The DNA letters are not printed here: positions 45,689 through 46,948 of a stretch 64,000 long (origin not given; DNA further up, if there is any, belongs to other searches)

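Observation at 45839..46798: Surface protein with an extreme polytyrosine low-complexity domain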

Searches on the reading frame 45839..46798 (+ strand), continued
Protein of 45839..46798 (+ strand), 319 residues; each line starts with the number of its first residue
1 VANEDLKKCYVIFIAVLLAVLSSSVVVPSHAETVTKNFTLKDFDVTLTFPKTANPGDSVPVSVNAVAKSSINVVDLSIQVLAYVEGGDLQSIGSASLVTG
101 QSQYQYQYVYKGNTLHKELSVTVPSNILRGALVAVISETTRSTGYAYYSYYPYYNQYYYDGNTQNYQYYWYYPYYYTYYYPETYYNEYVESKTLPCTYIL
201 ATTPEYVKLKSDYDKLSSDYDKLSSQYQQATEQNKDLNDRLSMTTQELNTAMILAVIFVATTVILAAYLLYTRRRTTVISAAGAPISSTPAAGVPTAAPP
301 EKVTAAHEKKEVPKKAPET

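Call 41: search_protein_families(library=pfam, proteins=[P0002, P0003, P0004, P0005, P0006, P0009, P0010, P0013, P0015, P0016], max_evalue=0.01)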
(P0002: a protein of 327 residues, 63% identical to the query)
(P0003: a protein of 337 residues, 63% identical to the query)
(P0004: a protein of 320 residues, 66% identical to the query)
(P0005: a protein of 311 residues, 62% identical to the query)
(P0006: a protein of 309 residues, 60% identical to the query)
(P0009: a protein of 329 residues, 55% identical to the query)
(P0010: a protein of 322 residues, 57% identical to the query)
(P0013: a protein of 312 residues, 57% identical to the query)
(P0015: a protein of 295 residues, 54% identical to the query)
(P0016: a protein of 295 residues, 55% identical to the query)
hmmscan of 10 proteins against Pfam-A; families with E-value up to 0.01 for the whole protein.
P0002 (327 aa): 1 family
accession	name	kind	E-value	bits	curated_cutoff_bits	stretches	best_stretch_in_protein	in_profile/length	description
PF25450.1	Rab11-FIP3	-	0.0011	19.6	31.9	1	207-252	78-123/125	Rab11-FIP3-like domain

P0003 (337 aa): 1 family
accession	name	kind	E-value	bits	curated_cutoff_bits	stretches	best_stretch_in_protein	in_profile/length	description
PF25450.1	Rab11-FIP3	-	0.0033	18.2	31.9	1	217-263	77-123/125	Rab11-FIP3-like domain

P0004 (320 aa): 3 families
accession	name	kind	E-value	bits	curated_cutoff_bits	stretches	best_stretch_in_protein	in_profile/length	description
PF25450.1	Rab11-FIP3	-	0.0059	17.3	31.9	0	196-239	78-121/125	Rab11-FIP3-like domain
PF04530.17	Viral_Beta_CD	-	0.0069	17.1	23.4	0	225-275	32-82/123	Viral Beta C/D like family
PF07926.17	TPR_MLP1_2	-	0.0094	16.4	36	0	199-238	88-127/129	TPR/MLP1/MLP2-like protein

P0005 (311 aa): 4 families
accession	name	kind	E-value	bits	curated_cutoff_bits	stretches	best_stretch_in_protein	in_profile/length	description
PF01105.29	EMP24_GP25L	-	0.00076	20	25.9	1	191-259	107-175/182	emp24/gp25L/p24 family/GOLD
PF25450.1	Rab11-FIP3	-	0.0025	18.5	31.9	1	191-236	78-123/125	Rab11-FIP3-like domain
PF05837.17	CENP-H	-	0.0034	17.7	29.9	1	189-238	90-139/202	Centromere protein H (CENP-H)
PF14523.12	Syntaxin_2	-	0.0079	16.6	26.5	0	192-234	71-113/134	Syntaxin-like protein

P0006 (309 aa): 8 families
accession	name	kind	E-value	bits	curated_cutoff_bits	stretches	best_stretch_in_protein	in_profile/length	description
PF10498.14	IFT57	-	0.00076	19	40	1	194-244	266-316/360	Intra-flagellar transport protein 57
PF02183.23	HALZ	-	0.0008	20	28.1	1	190-217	6-33/43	Homeobox associated leucine zipper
PF23619.1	Ig_VWA7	-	0.00092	19.9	27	0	85-126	41-82/104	VWA7 Ig-like domain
PF25450.1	Rab11-FIP3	-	0.0029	18.3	31.9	1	190-235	76-121/125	Rab11-FIP3-like domain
PF05837.17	CENP-H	-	0.005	17.1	29.9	1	182-240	82-140/202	Centromere protein H (CENP-H)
PF13851.11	GAS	-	0.005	16.7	32.3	1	191-240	87-136/200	Growth-arrest specific micro-tubule binding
PF24423.1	OVT1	-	0.0083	16.9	30.9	0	189-231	36-78/100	Major antigen, helical domain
PF03938.19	OmpH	-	0.0085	16.7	32.4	0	184-240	10-77/141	Outer membrane protein (OmpH-like)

P0009 (329 aa): 0 families

P0010 (322 aa): 3 families
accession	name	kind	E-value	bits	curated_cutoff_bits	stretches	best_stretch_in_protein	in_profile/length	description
PF02183.23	HALZ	-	0.00038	21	28.1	1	202-227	6-31/43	Homeobox associated leucine zipper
PF14197.11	Cep57_CLD_2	-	0.0078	16.7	27.1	0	207-256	16-65/67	Centrosome localisation domain of PPC89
PF23619.1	Ig_VWA7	-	0.0097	16.6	27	0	37-64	62-89/104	VWA7 Ig-like domain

P0013 (312 aa): 3 families
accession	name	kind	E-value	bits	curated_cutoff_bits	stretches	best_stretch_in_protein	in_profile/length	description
PF10776.14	DUF2600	-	6.1e-05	22.5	25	1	182-270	103-189/328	Protein of unknown function (DUF2600)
PF09716.15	ETRAMP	-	0.0032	17.8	29.1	0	1-33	1-33/81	Malarial early transcribed membrane protein (ETRAMP)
PF18035.6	Bap31_Bap29_C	-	0.0052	17.2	30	1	212-241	16-44/52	Bap31/Bap29 cytoplasmic coiled-coil domain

P0015 (295 aa): 2 families
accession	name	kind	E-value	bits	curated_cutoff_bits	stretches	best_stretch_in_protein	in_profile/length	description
PF10776.14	DUF2600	-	0.00055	19.3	25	1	161-264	102-207/328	Protein of unknown function (DUF2600)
PF09716.15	ETRAMP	-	0.00099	19.5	29.1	1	215-257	28-71/81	Malarial early transcribed membrane protein (ETRAMP)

P0016 (295 aa): 1 family
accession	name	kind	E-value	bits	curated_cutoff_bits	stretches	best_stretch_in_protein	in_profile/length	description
PF10776.14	DUF2600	-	0.00029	20.2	25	1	165-260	103-197/328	Protein of unknown function (DUF2600)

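Call 57: search_protein_representatives(alignment_id=A2)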
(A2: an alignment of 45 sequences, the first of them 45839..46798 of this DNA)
Query: 45 sequences, 298 profile positions. Proteins with E-value up to 0.001 (for the whole library): 526; up to 1e-10: 165; up to 1e-30: 65. The best 150 are listed.
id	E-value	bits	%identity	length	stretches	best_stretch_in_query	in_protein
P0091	6.6e-108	377.2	-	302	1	1-297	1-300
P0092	1.6e-94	333.2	-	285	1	1-292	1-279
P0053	1.2e-92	327.0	-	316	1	1-286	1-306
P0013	2.2e-92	326.2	-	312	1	2-294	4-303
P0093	3.9e-87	309.0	-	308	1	11-292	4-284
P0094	4.1e-87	308.9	-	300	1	7-284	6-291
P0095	2.1e-83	296.7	-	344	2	7-240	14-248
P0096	1.9e-82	293.5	-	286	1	1-295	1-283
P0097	2.1e-82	293.4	-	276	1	3-285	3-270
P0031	7.0e-82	291.7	-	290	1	9-291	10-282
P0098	3.0e-78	279.8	-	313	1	7-287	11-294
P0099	9.1e-77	274.9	-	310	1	5-291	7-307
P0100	2.7e-76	273.4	-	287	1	10-288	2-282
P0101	6.9e-75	268.7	-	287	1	1-286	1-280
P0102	3.4e-73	263.2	-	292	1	5-287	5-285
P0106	1.7e-65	237.9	-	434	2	6-183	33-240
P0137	5.3e-50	187.0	-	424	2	1-153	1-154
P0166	2.7e-22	96.1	-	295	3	197-273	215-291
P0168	3.0e-22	95.9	-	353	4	197-279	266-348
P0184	1.1e-17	80.9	-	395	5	197-275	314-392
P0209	3.3e-13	66.2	-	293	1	1-287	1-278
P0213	5.3e-13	65.6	-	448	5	18-119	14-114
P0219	1.3e-12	64.2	-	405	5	7-82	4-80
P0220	1.5e-12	64.1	-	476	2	186-281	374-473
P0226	3.5e-12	62.9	-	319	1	4-281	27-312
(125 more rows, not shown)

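Call 59: search_protein_families(library=pfam, proteins=[P0166, P0168, P0184, P0213, P0219, P0220, P0226, P0209, P0137, P0106], max_evalue=0.001)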
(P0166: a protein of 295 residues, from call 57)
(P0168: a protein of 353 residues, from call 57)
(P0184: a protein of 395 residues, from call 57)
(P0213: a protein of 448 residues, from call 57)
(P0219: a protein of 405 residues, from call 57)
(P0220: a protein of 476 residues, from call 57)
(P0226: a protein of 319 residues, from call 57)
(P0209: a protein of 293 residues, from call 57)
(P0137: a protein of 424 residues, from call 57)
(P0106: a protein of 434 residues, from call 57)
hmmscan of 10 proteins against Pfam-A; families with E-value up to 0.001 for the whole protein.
P0166 (295 aa): 14 families
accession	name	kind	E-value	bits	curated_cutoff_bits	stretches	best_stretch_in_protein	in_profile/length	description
PF02183.23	HALZ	-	9.9e-14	51.7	28.1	1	208-240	7-39/43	Homeobox associated leucine zipper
PF24319.2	DUF7491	-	5.4e-06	27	30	0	164-213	35-84/90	Coiled-coil region of unknown function (DUF7491)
PF06005.17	ZapB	-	6.9e-06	26.9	31.5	0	218-263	9-54/71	Cell division protein ZapB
PF13851.11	GAS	-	8e-05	22.5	32.3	1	164-229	71-136/200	Growth-arrest specific micro-tubule binding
PF08317.16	Spc7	-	9.8e-05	22.2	34.5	0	162-212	145-195/196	Spc7 kinetochore protein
PF11932.13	DUF3450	-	0.00012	21.9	32.6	0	161-217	34-90/241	Protein of unknown function (DUF3450)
PF00170.26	bZIP_1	-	0.00033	21.1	27.6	0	163-200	25-62/64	bZIP transcription factor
PF17675.6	APG6_N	-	0.00036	21.4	45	0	163-211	80-128/132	Apg6 coiled-coil region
PF11559.13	ADIP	-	0.0004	20.9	34.3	0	189-260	56-127/151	Afadin- and alpha -actinin-Binding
PF09728.14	Taxilin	-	0.00042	20.1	30.3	0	204-260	9-65/302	Myosin-like coiled-coil protein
PF24423.1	OVT1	-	0.00052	20.8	30.9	0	180-238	3-61/100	Major antigen, helical domain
PF14662.11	KASH_CCD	-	0.00056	20.4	43.3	1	163-258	28-126/191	Coiled-coil region of CCDC155 or KASH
PF04977.20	DivIC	-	0.00059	20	28.9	0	163-203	16-56/80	Septum formation initiator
PF10046.14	BLOC1_2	-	0.00077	20.2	33.4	1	161-215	10-64/96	Biogenesis of lysosome-related organelles complex-1 subunit 2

P0168 (353 aa): 4 families
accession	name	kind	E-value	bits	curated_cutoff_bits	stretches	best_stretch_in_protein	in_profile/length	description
PF02183.23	HALZ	-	3.4e-07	30.8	28.1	0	233-255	2-24/43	Homeobox associated leucine zipper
PF19220.6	Rod_CreS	-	0.00011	21.8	100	1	168-318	15-165/359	Crescentin, rod domain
PF04136.21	COG3_N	-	0.00038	20.9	27.9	0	185-250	9-74/147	Conserved oligomeric Golgi complex subunit 3, N-terminal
PF08317.16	Spc7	-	0.00077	19.3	34.5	0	266-310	149-193/196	Spc7 kinetochore protein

P0184 (395 aa): 14 families
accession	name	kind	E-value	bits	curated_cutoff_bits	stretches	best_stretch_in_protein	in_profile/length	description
PF02183.23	HALZ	-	8.5e-12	45.5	28.1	0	160-193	7-40/43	Homeobox associated leucine zipper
PF13851.11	GAS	-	6.2e-10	39.2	32.3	1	162-251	51-136/200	Growth-arrest specific micro-tubule binding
PF16740.10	SKA2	-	6.3e-08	32.8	30.1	0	292-345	32-86/110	Spindle and kinetochore-associated protein 2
PF06005.17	ZapB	-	2.1e-07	31.7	31.5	0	160-198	27-65/71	Cell division protein ZapB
PF04136.21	COG3_N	-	6e-07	29.9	27.9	0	153-228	13-84/147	Conserved oligomeric Golgi complex subunit 3, N-terminal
PF24319.2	DUF7491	-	1.6e-05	25.4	30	0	308-358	38-88/90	Coiled-coil region of unknown function (DUF7491)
PF10498.14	IFT57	-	1.6e-05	24.5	40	0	313-372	276-335/360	Intra-flagellar transport protein 57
PF03961.19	FapA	-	2.1e-05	24.7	31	0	250-332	150-231/272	Flagellar Assembly Protein A beta solenoid domain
PF24423.1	OVT1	-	0.00016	22.4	30.9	0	202-278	3-79/100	Major antigen, helical domain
PF09728.14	Taxilin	-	0.00027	20.7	30.3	0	154-220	7-73/302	Myosin-like coiled-coil protein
PF16526.10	CLZ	-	0.0004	21.1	26.7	0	308-364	13-69/71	C-terminal leucine zipper domain of cyclic nucleotide-gated channels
PF06419.17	COG6_N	-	0.00047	20.7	27.4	0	308-355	43-90/114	Conserved oligomeric complex COG6, N-terminal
PF08317.16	Spc7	-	0.0009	19.1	34.5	0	169-220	144-195/196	Spc7 kinetochore protein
PF07889.17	DUF1664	-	0.00092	19.7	34.6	0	161-221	62-122/124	Protein of unknown function (DUF1664)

P0213 (448 aa): 38 families (the best 25 are shown)
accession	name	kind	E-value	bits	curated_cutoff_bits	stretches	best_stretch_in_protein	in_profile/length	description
PF04014.23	MazE_antitoxin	-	2.6e-12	46.9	24.7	1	388-423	9-45/48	Antidote-toxin recognition MazE, bacterial antitoxin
PF02183.23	HALZ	-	1.1e-10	41.9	28.1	0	148-178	12-42/43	Homeobox associated leucine zipper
PF13870.11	CCDC113_CCDC96_CC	-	8.8e-10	39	31.6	1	166-296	46-174/177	CCDC113/CCDC96, coiled-coil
PF07926.17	TPR_MLP1_2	-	4.7e-09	36.8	36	2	150-249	3-102/129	TPR/MLP1/MLP2-like protein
PF06005.17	ZapB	-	3.4e-08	34.3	31.5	0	151-194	7-50/71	Cell division protein ZapB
PF13851.11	GAS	-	5.5e-08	32.9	32.3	1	157-272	21-139/200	Growth-arrest specific micro-tubule binding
PF08614.16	ATG16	-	1.7e-07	32.1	33.7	1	146-261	72-187/200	Autophagy protein 16 (ATG16)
PF24423.1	OVT1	-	4.9e-07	30.5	30.9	1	162-230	1-69/100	Major antigen, helical domain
PF14662.11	KASH_CCD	-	3.5e-06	27.6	43.3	1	149-313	23-190/191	Coiled-coil region of CCDC155 or KASH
PF04108.17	ATG17_like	-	3.8e-06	27.1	43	1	148-331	123-311/355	Autophagy protein ATG17-like domain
PF06103.16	DUF948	-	4e-06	27.3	37.2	0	148-203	33-88/89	Bacterial protein of unknown function (DUF948)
PF04136.21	COG3_N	-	9.6e-06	26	27.9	0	150-241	6-93/147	Conserved oligomeric Golgi complex subunit 3, N-terminal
PF11559.13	ADIP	-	1.4e-05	25.7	34.3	0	151-213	55-117/151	Afadin- and alpha -actinin-Binding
PF04100.18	Vps53_N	-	1.9e-05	24.3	26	1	146-296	15-164/372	Vps53, N-terminal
PF17078.10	SHE3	-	3.5e-05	24.1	30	1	151-275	34-162/228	SWI5-dependent HO expression protein 3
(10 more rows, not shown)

P0219 (405 aa): 5 families
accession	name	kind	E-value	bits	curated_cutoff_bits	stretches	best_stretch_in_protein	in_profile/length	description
PF02183.23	HALZ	-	2.4e-13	50.4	28.1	0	157-185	3-31/43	Homeobox associated leucine zipper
PF08317.16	Spc7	-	1.8e-05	24.6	34.5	0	213-262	145-194/196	Spc7 kinetochore protein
PF24423.1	OVT1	-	7.1e-05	23.6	30.9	0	215-286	22-93/100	Major antigen, helical domain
PF24319.2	DUF7491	-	0.00017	22.2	30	0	230-270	36-76/90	Coiled-coil region of unknown function (DUF7491)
PF10498.14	IFT57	-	0.00026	20.5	40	0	276-347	259-330/360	Intra-flagellar transport protein 57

P0220 (476 aa): 0 families

P0226 (319 aa): 3 families
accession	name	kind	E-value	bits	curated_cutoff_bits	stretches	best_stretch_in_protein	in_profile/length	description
PF02183.23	HALZ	-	5.1e-10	39.8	28.1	2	227-247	6-26/43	Homeobox associated leucine zipper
PF06810.17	Phage_scaffold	-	0.00054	20.4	35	0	205-273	11-82/170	Phage capsid assembly scaffolding protein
PF07926.17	TPR_MLP1_2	-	0.00058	20.3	36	0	179-260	38-116/129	TPR/MLP1/MLP2-like protein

P0209 (293 aa): 0 families

P0137 (424 aa): 0 families

P0106 (434 aa): 0 families

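Call 61: list_cluster_members(proteins=[P0166, P0168, P0184, P0213, P0219, P0226, P0209, P0220, P0137, P0106])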
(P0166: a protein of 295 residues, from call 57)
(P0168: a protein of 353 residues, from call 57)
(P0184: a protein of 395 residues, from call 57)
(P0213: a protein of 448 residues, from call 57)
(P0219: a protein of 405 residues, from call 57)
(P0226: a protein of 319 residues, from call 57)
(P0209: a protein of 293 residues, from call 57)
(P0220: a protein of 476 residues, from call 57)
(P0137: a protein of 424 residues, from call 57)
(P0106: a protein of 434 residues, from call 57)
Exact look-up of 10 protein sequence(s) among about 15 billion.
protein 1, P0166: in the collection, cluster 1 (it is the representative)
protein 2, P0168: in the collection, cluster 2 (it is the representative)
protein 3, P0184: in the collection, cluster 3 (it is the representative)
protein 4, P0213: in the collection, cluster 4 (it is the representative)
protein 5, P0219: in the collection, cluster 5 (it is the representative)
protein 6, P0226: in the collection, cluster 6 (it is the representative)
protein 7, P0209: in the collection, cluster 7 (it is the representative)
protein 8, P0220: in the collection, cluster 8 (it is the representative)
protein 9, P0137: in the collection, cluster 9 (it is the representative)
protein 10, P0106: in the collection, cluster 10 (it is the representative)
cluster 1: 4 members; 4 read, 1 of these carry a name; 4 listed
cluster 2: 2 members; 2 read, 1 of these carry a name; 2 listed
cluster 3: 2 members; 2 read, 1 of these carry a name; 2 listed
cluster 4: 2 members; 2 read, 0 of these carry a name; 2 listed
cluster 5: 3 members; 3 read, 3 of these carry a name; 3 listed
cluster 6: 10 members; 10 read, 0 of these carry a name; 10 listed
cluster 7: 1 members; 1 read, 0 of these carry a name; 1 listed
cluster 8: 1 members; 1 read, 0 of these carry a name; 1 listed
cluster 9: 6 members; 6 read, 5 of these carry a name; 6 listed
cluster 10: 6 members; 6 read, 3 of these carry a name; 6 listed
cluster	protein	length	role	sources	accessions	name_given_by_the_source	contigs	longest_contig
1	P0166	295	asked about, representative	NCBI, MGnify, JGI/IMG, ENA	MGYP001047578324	CR=1 FL=1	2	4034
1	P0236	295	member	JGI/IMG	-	-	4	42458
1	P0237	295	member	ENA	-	-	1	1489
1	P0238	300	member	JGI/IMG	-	-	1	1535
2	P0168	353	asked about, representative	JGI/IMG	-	-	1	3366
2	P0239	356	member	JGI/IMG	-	hypothetical protein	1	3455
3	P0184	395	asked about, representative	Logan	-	-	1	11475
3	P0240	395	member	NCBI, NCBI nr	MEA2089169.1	MAG: hypothetical protein U9O89_00190 [Thermoproteota archaeon] | hypothetical protein [Thermoproteota archaeon]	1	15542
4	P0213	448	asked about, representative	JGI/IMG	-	-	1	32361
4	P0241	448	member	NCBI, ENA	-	-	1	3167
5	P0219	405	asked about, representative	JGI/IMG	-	predicted nuclease with TOPRIM domain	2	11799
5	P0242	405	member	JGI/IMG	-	predicted nuclease with TOPRIM domain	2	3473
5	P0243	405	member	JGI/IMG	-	predicted nuclease with TOPRIM domain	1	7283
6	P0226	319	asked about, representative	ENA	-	-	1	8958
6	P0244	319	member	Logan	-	-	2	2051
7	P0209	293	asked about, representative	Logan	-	-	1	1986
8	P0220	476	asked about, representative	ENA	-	-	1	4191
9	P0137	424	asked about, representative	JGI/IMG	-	hypothetical protein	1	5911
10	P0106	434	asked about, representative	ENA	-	-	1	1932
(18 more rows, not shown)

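Call 66: predict_structure(alignment_id=A4)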
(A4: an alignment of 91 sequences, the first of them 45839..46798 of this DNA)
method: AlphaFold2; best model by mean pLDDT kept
length: 319 residues; sequences in the alignment: 91
mean_pLDDT: 74.8   pTM: 0.51
mean pLDDT of the five models: 74.8, 74.5, 73.5, 72.7, 71.0
residues with pLDDT >= 90: 119; 70-90: 92; 50-70: 27; < 50: 81
segments of 3 or more residues with pLDDT < 50: 23-29, 151-160, 163-178, 273-319
pLDDT, mean of each block of 10 residues (from residue 1): 59 77 49 92 97 94 97 97 89 95 89 97 91 96 71 46 46 46 83 94 79 90 89 89 83 77 74 42 38 41 39 43
secondary structure, 60 per line:
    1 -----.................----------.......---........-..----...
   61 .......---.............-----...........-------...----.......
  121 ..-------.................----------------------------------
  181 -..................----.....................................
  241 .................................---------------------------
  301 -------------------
elements in order: H6-22 E33-39 E43-50 E58-67 E71-83 E89-99 E107-109 E114-122 E130-146 E182-199 H204-273
